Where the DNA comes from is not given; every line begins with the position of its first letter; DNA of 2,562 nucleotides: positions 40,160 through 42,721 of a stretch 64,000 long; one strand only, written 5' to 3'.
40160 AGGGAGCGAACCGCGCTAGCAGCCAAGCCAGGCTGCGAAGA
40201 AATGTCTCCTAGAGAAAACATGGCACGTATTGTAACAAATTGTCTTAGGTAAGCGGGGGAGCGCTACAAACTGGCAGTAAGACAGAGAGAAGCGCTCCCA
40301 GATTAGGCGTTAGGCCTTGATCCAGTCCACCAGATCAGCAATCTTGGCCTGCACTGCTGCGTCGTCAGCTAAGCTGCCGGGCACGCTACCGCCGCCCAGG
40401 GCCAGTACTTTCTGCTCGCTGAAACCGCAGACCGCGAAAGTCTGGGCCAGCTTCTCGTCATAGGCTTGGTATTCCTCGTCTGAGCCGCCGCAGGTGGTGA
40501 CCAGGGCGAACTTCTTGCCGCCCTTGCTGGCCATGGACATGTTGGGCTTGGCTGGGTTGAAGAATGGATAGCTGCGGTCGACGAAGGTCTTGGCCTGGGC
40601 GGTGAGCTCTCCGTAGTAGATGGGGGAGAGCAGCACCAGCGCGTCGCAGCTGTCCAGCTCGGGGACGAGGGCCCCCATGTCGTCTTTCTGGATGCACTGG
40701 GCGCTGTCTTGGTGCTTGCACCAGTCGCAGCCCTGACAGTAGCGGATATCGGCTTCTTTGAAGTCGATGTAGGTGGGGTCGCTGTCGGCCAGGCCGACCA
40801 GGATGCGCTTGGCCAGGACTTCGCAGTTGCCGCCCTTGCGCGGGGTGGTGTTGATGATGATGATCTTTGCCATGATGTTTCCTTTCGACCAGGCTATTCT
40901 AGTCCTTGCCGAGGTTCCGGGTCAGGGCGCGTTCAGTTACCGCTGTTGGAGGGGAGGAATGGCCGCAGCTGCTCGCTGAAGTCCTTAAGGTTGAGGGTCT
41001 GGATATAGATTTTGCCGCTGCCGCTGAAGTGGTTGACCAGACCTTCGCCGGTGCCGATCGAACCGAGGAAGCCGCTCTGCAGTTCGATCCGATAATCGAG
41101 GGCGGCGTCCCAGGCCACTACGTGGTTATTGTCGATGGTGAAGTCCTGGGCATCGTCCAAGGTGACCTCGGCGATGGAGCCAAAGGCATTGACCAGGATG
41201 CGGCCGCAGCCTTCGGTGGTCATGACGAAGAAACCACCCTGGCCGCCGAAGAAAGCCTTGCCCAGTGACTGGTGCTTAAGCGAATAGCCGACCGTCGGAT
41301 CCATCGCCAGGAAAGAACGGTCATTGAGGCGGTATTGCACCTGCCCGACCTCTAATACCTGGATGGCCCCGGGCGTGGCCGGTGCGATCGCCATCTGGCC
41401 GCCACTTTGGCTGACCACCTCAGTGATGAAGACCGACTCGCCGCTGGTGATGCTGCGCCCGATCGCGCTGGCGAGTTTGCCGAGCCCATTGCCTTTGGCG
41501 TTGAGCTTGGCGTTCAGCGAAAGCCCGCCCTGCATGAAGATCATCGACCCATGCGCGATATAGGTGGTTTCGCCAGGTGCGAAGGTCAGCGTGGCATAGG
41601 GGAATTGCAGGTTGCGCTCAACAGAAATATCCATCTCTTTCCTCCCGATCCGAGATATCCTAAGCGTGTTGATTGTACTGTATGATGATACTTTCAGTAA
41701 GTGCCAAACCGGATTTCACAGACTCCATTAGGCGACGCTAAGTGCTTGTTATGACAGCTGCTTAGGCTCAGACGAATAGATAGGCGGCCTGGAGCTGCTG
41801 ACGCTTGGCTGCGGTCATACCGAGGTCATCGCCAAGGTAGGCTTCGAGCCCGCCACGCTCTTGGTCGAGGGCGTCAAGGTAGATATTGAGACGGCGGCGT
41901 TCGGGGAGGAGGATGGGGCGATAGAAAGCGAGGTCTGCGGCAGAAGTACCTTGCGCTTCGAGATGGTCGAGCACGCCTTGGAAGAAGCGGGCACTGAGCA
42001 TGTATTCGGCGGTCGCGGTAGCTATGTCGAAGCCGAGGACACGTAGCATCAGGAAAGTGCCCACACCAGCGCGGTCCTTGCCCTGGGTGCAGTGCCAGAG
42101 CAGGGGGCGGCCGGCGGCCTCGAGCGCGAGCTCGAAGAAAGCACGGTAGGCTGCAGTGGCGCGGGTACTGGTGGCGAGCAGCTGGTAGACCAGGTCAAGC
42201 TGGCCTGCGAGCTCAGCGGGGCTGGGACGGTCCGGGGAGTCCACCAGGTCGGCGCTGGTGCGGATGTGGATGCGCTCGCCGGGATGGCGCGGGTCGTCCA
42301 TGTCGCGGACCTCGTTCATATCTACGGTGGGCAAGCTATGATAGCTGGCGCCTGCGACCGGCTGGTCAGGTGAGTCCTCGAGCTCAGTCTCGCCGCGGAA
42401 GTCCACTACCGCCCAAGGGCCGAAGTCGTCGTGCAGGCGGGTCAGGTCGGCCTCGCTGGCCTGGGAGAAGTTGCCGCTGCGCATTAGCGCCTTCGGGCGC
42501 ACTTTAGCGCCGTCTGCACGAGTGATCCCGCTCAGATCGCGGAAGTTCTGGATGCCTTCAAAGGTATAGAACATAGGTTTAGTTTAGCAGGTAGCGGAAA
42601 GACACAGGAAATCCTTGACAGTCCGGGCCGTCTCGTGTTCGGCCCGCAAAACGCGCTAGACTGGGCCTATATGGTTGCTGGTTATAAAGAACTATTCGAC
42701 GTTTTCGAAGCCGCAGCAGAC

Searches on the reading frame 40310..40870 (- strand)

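Call 78: search_protein_families(library=pfam, proteins=[window:40310-40870:-], max_evalue=0.001)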
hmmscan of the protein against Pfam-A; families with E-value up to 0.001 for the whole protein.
window:40310-40870:- (186 aa): 2 families
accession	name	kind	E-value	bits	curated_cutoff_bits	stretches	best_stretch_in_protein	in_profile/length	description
PF03358.20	FMN_red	-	5.8e-18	65.4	24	1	2-150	2-137/152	NADPH-dependent FMN reductase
PF02525.22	Flavodoxin_2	-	1.1e-14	55.1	27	1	2-179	2-193/198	Flavodoxin-like fold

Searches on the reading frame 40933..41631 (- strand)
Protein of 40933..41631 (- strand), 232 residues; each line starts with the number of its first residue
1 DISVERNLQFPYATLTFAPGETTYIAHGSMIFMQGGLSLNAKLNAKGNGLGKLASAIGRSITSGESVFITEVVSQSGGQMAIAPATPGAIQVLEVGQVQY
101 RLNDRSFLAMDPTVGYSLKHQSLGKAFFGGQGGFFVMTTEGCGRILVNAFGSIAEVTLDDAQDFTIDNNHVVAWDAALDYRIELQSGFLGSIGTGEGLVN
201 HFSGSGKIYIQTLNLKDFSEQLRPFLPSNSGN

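Call 78: search_protein_families(library=pfam, proteins=[window:40933-41631:-], max_evalue=0.001)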
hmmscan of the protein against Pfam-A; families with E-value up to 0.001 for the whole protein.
window:40933-41631:- (232 aa): 1 family
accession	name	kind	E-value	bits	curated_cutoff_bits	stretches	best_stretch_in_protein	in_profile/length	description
PF01987.23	AIM24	-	4e-52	177.3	25.7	1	5-213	4-205/205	Mitochondrial biogenesis AIM24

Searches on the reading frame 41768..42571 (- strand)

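Call 78: search_protein_families(library=pfam, proteins=[window:41768-42571:-], max_evalue=0.001)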
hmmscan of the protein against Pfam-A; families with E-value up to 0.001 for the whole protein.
window:41768-42571:- (267 aa): 1 family
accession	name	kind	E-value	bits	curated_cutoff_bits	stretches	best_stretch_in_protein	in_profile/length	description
PF13350.11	Y_phosphatase3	-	3.7e-50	171.6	22.2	1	3-265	2-239/240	Tyrosine phosphatase family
